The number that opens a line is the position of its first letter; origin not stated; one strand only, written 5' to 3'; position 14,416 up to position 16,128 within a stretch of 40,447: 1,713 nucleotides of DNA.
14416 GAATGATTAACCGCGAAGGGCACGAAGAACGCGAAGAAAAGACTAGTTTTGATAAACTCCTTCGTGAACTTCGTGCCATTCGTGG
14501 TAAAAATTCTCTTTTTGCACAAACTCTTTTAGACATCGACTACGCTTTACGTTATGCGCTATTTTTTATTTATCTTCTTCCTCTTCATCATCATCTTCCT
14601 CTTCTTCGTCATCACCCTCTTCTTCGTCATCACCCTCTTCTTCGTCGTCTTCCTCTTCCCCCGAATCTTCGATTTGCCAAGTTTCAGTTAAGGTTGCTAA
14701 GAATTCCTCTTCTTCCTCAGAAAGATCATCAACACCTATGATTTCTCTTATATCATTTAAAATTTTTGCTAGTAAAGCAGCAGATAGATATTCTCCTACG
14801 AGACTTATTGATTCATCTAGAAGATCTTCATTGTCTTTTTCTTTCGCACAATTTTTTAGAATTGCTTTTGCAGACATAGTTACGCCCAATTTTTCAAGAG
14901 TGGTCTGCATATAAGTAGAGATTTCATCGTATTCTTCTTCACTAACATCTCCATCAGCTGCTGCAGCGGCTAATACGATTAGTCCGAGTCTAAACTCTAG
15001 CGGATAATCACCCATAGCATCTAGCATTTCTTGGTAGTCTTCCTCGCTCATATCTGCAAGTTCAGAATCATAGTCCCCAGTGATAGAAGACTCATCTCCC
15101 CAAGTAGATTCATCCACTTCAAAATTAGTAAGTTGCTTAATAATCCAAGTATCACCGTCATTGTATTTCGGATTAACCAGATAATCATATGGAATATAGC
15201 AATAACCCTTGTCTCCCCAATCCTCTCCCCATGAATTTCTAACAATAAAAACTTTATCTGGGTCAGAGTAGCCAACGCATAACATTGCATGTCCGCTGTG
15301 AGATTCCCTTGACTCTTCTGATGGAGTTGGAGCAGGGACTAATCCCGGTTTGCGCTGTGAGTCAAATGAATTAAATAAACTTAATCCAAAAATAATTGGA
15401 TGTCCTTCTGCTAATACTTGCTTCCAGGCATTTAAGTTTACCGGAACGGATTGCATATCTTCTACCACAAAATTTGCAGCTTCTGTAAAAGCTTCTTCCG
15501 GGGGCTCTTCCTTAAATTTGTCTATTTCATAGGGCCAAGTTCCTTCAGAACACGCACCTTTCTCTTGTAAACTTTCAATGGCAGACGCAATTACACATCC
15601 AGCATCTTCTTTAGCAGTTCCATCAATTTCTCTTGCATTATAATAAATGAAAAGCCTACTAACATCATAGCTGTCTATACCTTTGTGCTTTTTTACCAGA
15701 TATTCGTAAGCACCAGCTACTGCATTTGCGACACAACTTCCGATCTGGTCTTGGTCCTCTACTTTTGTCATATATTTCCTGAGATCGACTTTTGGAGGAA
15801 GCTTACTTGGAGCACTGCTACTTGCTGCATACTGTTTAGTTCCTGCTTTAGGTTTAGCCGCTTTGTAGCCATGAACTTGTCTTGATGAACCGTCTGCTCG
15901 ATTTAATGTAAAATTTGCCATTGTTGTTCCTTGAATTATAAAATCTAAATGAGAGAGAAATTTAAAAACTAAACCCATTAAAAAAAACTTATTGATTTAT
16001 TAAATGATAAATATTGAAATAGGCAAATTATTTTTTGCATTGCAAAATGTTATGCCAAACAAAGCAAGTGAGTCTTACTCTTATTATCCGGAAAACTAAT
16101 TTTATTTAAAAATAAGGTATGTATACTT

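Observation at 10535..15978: Island bounded by two paralogous signal-peptide-less papain-like peptidases with long poly-Asp/Glu extensions on opposite ends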

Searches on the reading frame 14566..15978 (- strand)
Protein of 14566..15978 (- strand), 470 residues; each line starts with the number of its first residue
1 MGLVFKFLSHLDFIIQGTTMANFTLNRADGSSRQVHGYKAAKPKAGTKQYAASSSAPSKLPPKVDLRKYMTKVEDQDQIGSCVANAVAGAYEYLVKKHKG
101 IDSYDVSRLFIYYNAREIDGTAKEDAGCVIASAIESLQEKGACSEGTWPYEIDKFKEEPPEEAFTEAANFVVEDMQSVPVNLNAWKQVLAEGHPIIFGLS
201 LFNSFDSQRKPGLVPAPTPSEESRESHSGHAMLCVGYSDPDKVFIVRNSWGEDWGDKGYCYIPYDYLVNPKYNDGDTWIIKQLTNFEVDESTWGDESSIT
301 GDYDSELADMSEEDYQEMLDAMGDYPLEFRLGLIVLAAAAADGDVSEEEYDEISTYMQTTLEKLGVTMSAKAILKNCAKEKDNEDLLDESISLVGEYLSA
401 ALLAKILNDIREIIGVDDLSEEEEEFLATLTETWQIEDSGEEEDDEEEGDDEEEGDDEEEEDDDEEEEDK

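Call 3: search_protein_families(library=pfam, proteins=[window:14566-15978:-], max_evalue=0.1)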
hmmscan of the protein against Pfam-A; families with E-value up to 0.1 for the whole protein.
window:14566-15978:- (470 aa): 4 families
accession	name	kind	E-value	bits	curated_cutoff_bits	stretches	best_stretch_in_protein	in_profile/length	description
PF00112.29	Peptidase_C1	-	4.4e-18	66.6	20.7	1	60-262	1-202/220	Papain family cysteine protease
PF13529.12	Peptidase_C39_2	-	0.00013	23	24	1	164-250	70-143/143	Peptidase_C39 like family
PF03051.21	Peptidase_C1_2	-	0.00052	19.4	22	1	224-268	355-403/438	Peptidase C1-like family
PF05099.18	TerB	-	0.0081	16.9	24.4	1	336-438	9-110/118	Tellurite resistance protein TerB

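Call 4: search_protein_families(library=ncbifam, proteins=[window:14566-15978:-], max_evalue=0.1)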
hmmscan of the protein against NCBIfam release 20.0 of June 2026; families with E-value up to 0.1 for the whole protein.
window:14566-15978:- (470 aa): 0 families

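Call 6: search_solved_structures(query=window:14566-15978:-, max_evalue=0.01, show_alignments=2)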
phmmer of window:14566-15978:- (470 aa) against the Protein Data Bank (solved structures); distinct sequences matched with E-value up to 0.01: 134 (the best 60 are shown).
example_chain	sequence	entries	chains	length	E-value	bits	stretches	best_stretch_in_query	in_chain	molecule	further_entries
3ois_A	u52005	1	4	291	1.5e-43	152.6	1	49-283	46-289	Cysteine protease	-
8v57_A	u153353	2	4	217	9.3e-12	47.8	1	59-262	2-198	Cathepsin K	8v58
6bki_A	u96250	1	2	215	2.1e-11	46.6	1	61-262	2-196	Cathepsin K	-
5t6u_A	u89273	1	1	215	2.2e-11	46.5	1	61-262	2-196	Cathepsin K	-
1u9v_A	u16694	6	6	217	4.7e-11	45.5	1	60-261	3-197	Cathepsin K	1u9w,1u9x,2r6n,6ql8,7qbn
1fh0_A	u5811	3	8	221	5.7e-11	45.2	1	60-265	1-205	CATHEPSIN V | Cathepsin L2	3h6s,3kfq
1by8_A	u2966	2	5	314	5.8e-11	45.2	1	59-261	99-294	PROTEIN (PROCATHEPSIN K)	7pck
6qlm_A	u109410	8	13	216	5.9e-11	45.1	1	60-261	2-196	Cathepsin K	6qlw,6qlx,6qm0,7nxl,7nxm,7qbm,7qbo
9g6a_A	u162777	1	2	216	7.2e-11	44.8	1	61-261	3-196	Cathepsin K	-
1atk_A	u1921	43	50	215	8.5e-11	44.6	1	61-261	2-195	CATHEPSIN K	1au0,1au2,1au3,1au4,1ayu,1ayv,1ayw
1snk_A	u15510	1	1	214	1.3e-10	44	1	61-261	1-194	Cathepsin K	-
5tdi_A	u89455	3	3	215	1.5e-10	43.8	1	61-261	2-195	Cathepsin K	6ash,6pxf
7qgw_A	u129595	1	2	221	2.5e-10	43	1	60-265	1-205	Cathepsin L2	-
3ovz_A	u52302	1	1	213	2.7e-10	42.9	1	64-261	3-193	Cathepsin K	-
2f7d_A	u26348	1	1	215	3.2e-10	42.7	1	61-261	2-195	Cathepsin K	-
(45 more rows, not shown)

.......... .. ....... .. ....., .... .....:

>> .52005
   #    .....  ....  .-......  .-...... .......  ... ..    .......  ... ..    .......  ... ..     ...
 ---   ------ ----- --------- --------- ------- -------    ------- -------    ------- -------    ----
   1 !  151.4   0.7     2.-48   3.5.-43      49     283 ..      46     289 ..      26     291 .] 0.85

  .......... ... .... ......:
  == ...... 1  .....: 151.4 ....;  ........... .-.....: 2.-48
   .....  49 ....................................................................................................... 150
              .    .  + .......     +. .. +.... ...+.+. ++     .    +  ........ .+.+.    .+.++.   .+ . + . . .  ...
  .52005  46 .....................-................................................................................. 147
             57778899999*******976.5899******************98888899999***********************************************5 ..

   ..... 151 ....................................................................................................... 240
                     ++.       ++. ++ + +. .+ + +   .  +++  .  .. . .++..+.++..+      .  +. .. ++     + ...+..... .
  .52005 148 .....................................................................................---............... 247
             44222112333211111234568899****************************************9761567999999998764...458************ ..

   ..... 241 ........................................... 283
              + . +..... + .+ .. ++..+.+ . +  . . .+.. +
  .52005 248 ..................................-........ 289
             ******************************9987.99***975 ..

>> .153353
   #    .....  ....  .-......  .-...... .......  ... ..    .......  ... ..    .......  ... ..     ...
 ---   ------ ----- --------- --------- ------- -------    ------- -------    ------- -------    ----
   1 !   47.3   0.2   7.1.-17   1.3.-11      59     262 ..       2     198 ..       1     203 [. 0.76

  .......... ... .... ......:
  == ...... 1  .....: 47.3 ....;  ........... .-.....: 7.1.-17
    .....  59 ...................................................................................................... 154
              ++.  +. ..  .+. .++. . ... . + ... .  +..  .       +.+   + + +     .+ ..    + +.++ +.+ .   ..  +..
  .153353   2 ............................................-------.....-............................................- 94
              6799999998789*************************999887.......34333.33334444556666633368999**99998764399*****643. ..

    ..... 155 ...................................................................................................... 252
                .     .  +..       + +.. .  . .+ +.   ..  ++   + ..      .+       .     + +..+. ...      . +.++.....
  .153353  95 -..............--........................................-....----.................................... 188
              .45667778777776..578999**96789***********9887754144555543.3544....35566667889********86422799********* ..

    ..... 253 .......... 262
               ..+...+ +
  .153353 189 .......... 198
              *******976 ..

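Call 7: search_protein_families(library=padloc, proteins=[window:14566-15978:-], max_evalue=0.1)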
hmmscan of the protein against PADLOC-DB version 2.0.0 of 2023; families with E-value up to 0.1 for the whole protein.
window:14566-15978:- (470 aa): 0 families

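Call 8: find_homologous_proteins(query=window:14566-15978:-)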
Query window:14566-15978:- (470 aa): 1148 proteins with E <= 0.001 among 8000 candidates; the best 120 are listed.
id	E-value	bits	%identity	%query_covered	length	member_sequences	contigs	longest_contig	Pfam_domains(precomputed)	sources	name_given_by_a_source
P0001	3.1e-267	905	91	89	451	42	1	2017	PF00112.30,PF13529.14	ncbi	-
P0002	9.9e-246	834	84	89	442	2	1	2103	PF00112.30,PF13529.14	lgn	-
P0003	1.6e-239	814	84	89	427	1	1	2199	PF00112.30,PF13529.14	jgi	jgi:C1A family cysteine protease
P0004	7.1e-221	752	76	89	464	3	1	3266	PF00112.30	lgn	-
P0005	1.4e-219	748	76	89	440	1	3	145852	PF00112.30,PF13529.14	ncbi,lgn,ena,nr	ncbi:MAG: peptidase C1 [Leptospiraceae bacterium]|nr:hypothetical protein [Leptospiraceae bacterium]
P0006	5.2e-219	746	75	89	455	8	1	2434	PF00112.30,PF13529.14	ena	-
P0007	2.3e-213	727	73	89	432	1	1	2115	PF00112.30,PF13529.14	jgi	-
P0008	9.0e-204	696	71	88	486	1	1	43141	PF00112.30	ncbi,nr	ncbi:C1 family peptidase [Leptospira sp. 96542]|nr:C1 family peptidase [Leptospira sp. 96542]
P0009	1.9e-203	695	72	89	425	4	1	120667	PF00112.30,PF13529.14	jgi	jgi:C1A family cysteine protease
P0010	5.6e-193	660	69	88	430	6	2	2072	PF00112.30,PF13529.14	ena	-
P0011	4.0e-191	654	68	90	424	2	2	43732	PF00112.30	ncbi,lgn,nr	ncbi:MAG: peptidase C1 [Leptospiraceae bacterium]|nr:hypothetical protein [Leptospiraceae bacterium]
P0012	6.4e-184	630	63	88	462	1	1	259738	PF00112.30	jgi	-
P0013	4.8e-183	627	63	89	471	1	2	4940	PF00112.30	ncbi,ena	-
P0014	2.2e-180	619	65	88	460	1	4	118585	PF00112.30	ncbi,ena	-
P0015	2.6e-180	618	66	89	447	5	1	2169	PF00112.30,PF13529.14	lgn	-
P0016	2.1e-179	615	63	89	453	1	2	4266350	PF00112.30,PF13529.14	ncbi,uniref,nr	ncbi:C1 family peptidase [Beggiatoa leptomitoformis]|uniref:Peptidase C1 n=1 Tax=Beggiatoa leptomito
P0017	1.1e-177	610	60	88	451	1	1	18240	PF00112.30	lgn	-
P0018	1.6e-176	606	62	90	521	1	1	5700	PF05099.19,PF00112.30,PF13529.14,PF02724.20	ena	-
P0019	2.0e-176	606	61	89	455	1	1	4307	PF00112.30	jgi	jgi:C1A family cysteine protease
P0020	5.0e-176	604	60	89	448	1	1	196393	PF00112.30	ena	-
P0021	1.2e-175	603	61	89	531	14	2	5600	PF00112.30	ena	-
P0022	1.9e-175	602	61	89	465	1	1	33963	PF00112.30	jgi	jgi:hypothetical protein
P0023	2.8e-175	602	61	89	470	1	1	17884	PF00112.30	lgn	-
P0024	2.9e-175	602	61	88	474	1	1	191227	PF00112.30,PF13529.14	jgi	jgi:C1A family cysteine protease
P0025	1.4e-174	599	60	88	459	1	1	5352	PF00112.30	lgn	-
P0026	2.7e-174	599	63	94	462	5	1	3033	PF00112.30,PF13529.14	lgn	-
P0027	9.1e-174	597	61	89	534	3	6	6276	PF00112.30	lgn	-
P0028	1.0e-173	597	61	88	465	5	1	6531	PF05099.19,PF00112.30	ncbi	-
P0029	2.9e-173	595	59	89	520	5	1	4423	PF00112.30,PF13529.14,PF08239.18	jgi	-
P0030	3.6e-173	595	60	89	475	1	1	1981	PF05099.19,PF00112.30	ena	-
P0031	7.7e-173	594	64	92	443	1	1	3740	PF00112.30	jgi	-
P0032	2.0e-172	592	58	89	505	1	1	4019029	PF00112.30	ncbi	ncbi:MAG: C1 family peptidase [Minicystis sp.]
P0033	7.2e-172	591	59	90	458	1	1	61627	PF00112.30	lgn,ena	-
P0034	1.1e-171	590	61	90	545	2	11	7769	PF00112.30,PF13529.14,PF12200.14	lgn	-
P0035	1.2e-171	590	60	91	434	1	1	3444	PF00112.30,PF13529.14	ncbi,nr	ncbi:MAG: C1 family peptidase, partial [Leptospiraceae bacterium]|nr:C1 family peptidase [Leptospira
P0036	1.8e-171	589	59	90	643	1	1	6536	PF00112.30,PF13529.14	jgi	jgi:C1A family cysteine protease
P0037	2.6e-171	589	60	92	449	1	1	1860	PF00112.30,PF13529.14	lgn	-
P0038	4.1e-171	588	62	89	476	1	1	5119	PF00112.30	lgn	-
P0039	7.6e-171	587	59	89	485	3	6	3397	PF00112.30,PF13529.14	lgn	-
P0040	1.1e-170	587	59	88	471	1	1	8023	PF00112.30,PF13529.14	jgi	jgi:hypothetical protein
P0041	1.6e-170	586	58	94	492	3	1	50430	PF00112.30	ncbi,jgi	jgi:hypothetical protein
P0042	1.8e-170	586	59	89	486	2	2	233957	PF00112.30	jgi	jgi:hypothetical protein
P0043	1.9e-170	586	59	89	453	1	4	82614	PF00112.30,PF13529.14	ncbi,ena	-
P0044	2.3e-170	586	60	89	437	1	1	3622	PF00112.30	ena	-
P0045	3.0e-170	585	60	89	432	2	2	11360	PF00112.30,PF13529.14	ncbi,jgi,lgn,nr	ncbi:MAG TPA: peptidase C1 [Microscillaceae bacterium]|jgi:C1A family cysteine protease/uncharacteri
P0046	4.5e-170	585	59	89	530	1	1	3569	PF00112.30,PF13529.14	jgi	jgi:C1A family cysteine protease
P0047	1.2e-169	583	61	89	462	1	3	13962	PF00112.30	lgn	-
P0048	1.3e-168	580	60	88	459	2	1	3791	PF00112.30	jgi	-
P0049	1.3e-168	580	59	88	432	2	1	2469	PF00112.30,PF13529.14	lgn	-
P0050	1.9e-168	579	58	92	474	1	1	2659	PF00112.30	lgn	-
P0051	3.5e-168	578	59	91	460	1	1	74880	PF00112.30,PF13529.14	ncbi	-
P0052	4.4e-168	578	63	89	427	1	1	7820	PF00112.30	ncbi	-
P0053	6.7e-168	577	60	87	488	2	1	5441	PF00112.30,PF13529.14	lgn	-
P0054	4.3e-167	575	59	89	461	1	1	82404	PF00112.30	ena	-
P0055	6.0e-167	574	59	88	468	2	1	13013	PF00112.30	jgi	jgi:C1A family cysteine protease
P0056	6.8e-167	574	60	89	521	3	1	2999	PF00112.30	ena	-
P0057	1.7e-166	573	59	88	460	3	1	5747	PF00112.30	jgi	-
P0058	2.2e-166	572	61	86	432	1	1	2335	PF00112.30,PF13529.14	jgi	jgi:hypothetical protein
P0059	2.5e-166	572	57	88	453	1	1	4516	PF00112.30,PF13529.14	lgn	-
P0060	1.3e-165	570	57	88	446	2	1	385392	PF00112.30,PF13529.14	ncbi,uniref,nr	ncbi:C1 family peptidase [Vitiosangium sp. GDMCC 1.1324]|uniref:C1 family peptidase n=1 Tax=Vitiosan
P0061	1.4e-165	570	58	90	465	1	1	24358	PF00112.30,PF13529.14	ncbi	-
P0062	1.6e-165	570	59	88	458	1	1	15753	PF00112.30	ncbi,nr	ncbi:MAG: hypothetical protein JSR82_20105 [Verrucomicrobia bacterium]|nr:hypothetical protein [Verr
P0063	2.3e-165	569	59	89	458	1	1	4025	PF00112.30,PF13529.14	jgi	jgi:hypothetical protein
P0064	2.4e-165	569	57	88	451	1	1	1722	PF05099.19,PF00112.30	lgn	-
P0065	9.7e-165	567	57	88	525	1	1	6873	PF00112.30,PF13529.14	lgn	-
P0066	9.9e-165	567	50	89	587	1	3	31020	PF05099.19,PF00112.30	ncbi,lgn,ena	-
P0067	1.1e-164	567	58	93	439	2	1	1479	PF00112.30,PF13529.14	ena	-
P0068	1.4e-164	567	60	90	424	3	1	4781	PF00112.30,PF13529.14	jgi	-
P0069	1.4e-164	566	57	88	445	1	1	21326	PF00112.30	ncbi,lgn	-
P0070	1.4e-164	566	58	89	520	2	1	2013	PF00112.30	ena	-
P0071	1.7e-164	566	57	94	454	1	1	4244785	PF00112.30,PF13529.14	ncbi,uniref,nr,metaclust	ncbi:cysteine protease [Beggiatoa alba B18LD]|uniref:Cysteine protease n=1 Tax=Beggiatoa alba B18LD 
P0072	3.1e-164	565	59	92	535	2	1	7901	PF00112.30,PF13529.14,PF12200.14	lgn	-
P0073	3.9e-164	565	61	89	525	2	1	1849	PF00112.30,PF13529.14,PF12200.14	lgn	-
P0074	4.0e-164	565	57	89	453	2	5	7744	PF00112.30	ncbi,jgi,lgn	-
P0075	6.9e-164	564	59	91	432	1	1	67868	PF00112.30,PF13529.14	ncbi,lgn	-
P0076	7.3e-164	564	59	88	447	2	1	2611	PF00112.30,PF13529.14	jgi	jgi:C1A family cysteine protease/uncharacterized tellurite resistance protein B-like protein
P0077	9.9e-164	564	56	88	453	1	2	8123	PF00112.30,PF13529.14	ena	-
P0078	2.1e-163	563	58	90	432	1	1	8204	PF00112.30,PF13529.14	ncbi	-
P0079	3.1e-163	562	57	91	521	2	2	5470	PF00112.30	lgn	-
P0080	5.1e-163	561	57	94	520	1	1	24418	PF00112.30,PF13529.14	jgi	jgi:C1A family cysteine protease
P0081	6.9e-163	561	59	89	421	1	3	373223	PF00112.30,PF13529.14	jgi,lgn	jgi:C1A family cysteine protease/uncharacterized tellurite resistance protein B-like protein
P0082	5.6e-162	558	57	87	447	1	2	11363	PF00112.30,PF13529.14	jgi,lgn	jgi:C1A family cysteine protease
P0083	5.6e-162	558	58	90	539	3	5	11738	PF00112.30,PF13529.14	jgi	-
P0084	9.1e-162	557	58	89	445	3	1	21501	PF00112.30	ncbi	ncbi:MAG: C1 family peptidase [Spirochaetota bacterium]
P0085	1.9e-161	556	58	89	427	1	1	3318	PF00112.30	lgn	-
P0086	3.1e-161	555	55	94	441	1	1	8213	PF00112.30,PF13529.14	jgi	jgi:Papain family cysteine protease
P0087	7.2e-161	554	57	87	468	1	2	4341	PF05099.19,PF00112.30,PF13529.14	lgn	-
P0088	1.4e-160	553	57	89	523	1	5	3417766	PF05099.19,PF00112.30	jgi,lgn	jgi:C1A family cysteine protease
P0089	1.9e-160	553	57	89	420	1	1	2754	PF00112.30,PF13529.14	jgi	jgi:hypothetical protein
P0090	2.0e-160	553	58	88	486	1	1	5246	PF00112.30,PF13529.14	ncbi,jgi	jgi:hypothetical protein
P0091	3.8e-160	552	56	90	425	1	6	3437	PF00112.30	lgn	-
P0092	6.2e-160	551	58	89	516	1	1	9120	PF05099.19,PF00112.30,PF13529.14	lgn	-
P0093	1.8e-159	550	57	88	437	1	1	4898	PF00112.30,PF13529.14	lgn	-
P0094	2.9e-159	549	58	89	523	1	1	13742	PF00112.30,PF13529.14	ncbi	-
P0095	3.3e-159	549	59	88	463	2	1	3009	PF00112.30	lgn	-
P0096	3.6e-159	549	55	89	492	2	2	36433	PF00112.30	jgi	jgi:hypothetical protein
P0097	4.1e-159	548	56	89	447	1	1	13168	PF05099.19,PF00112.30,PF13529.14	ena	-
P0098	5.2e-159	548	55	93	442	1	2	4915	PF00112.30,PF13529.14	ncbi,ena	-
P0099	3.2e-158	546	54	89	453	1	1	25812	PF05099.19,PF00112.30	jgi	jgi:uncharacterized tellurite resistance protein B-like protein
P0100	1.2e-157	544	51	89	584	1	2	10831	PF00112.30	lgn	-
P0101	1.8e-157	543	55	88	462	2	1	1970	PF05099.19,PF00112.30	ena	-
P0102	3.2e-157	542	55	89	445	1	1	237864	PF05099.19,PF00112.30,PF13529.14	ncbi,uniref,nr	ncbi:C1 family peptidase [Polyangium sp. y55x31]|uniref:C1 family peptidase n=1 Tax=Polyangium sp. y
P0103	3.8e-157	542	59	89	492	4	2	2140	PF00112.30,PF13529.14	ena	-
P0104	4.8e-157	542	58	89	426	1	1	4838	PF00112.30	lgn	-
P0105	7.6e-157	541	58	88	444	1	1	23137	PF00112.30,PF13529.14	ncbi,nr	ncbi:MAG: peptidase C1 [bacterium]|nr:peptidase C1 [bacterium]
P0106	8.6e-157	541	57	89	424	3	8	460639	PF00112.30,PF13529.14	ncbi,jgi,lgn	jgi:C1A family cysteine protease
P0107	1.4e-156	540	53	89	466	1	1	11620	PF00112.30,PF13529.14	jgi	jgi:hypothetical protein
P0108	1.4e-156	540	55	93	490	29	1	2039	PF00112.30,PF13529.14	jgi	jgi:hypothetical protein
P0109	1.7e-156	540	58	89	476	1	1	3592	PF00112.30,PF13529.14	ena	-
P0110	1.9e-156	540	58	89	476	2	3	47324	PF00112.30,PF13529.14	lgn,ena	-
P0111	2.6e-156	539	55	94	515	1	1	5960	PF00112.30,PF13529.14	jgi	-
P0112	3.0e-156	539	57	90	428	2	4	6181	PF00112.30,PF13529.14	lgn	-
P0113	4.0e-156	539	56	89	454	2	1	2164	PF00112.30,PF13529.14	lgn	-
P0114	4.8e-156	538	56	91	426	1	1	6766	PF00112.30,PF13529.14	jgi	jgi:papain like protease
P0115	6.1e-156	538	57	89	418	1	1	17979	PF00112.30,PF13529.14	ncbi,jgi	jgi:uncharacterized tellurite resistance protein B-like protein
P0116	9.1e-156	537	58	89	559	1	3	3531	PF00112.30,PF13529.14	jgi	jgi:C1A family cysteine protease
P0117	1.8e-155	536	55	89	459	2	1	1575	PF00112.30,PF13529.14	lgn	-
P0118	1.8e-155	536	55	88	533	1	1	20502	PF00112.30,PF13529.14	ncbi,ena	-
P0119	1.9e-155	536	56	91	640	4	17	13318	PF00112.30,PF13529.14,PF14627.14,PF08239.18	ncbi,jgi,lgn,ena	jgi:C1A family cysteine protease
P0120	2.1e-155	536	53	88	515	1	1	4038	PF00112.30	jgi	jgi:hypothetical protein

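Call 13: find_encoding_contigs(protein=P0005, flank=10000, max_places=3)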
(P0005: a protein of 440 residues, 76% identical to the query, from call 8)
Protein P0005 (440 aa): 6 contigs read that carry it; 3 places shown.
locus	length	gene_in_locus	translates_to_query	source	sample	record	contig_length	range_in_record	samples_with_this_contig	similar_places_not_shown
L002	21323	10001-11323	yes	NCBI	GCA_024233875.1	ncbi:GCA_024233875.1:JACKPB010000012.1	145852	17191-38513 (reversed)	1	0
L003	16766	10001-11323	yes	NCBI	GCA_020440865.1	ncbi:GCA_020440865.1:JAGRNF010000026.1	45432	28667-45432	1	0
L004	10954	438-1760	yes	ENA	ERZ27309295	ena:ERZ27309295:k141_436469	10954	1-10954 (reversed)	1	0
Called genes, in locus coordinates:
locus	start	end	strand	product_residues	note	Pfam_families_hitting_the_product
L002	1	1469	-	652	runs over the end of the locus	PF00515:TPR_1 (faint), PF12895:ANAPC3 (faint), PF13176:TPR_7 (faint), PF07719:TPR_2 (faint), PF13174:TPR_6 (faint), PF13414:TPR_11 (weak), PF13424:TPR_12 (weak), PF25064:ARM_TT21_5th (weak), +6 more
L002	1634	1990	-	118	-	PF22600:MTPAP-like_central (faint), PF01909:NTP_transf_2, PF18765:Polbeta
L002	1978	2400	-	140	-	PF08780:NTase_sub_bind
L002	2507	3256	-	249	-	PF13085:Fer2_3, PF13183:Fer4_8 (weak), PF12838:Fer4_7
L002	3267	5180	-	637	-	PF00890:FAD_binding_2, PF01266:DAO (faint), PF02910:Succ_DH_flav_C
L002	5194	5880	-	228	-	-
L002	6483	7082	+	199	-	PF01551:Peptidase_M23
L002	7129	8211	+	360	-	PF00027:cNMP_binding, PF07719:TPR_2 (faint), PF13174:TPR_6 (faint)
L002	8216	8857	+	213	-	PF00027:cNMP_binding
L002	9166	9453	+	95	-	-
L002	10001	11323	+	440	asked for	PF00112:Peptidase_C1, PF13529:Peptidase_C39_2 (weak)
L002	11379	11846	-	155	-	-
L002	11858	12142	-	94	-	PF11154:DUF2934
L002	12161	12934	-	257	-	-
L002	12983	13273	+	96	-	-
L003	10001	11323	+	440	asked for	PF00112:Peptidase_C1, PF13529:Peptidase_C39_2 (weak)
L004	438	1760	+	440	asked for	PF00112:Peptidase_C1, PF13529:Peptidase_C39_2 (weak)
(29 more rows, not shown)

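Call 14: find_encoding_contigs(protein=P0009, flank=10000, max_places=3)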
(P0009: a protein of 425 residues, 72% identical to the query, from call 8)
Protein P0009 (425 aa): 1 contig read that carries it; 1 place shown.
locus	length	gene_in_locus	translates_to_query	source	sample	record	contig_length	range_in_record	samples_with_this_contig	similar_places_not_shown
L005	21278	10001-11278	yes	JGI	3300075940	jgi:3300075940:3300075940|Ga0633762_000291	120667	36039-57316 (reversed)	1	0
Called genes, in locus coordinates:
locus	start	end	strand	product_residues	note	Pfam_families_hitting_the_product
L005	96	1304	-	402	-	PF00144:Beta-lactamase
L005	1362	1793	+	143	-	PF08274:Zn_Ribbon_YjdM, PF03831:YjdM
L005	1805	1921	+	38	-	-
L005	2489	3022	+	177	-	-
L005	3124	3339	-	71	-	PF03781:FGE-sulfatase (weak)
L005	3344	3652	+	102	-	PF01381:HTH_3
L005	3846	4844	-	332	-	-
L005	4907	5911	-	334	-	PF03781:FGE-sulfatase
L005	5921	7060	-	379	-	-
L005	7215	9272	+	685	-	PF07696:7TMR-DISMED2, PF07695:7TMR-DISM_7TM, PF00211:Guanylate_cyc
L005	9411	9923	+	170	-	-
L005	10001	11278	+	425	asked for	PF00112:Peptidase_C1, PF13529:Peptidase_C39_2 (weak)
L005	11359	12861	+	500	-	-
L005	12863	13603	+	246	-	PF13385:Laminin_G_3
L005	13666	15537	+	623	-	PF17297:PEPCK_N, PF00821:PEPCK_GTP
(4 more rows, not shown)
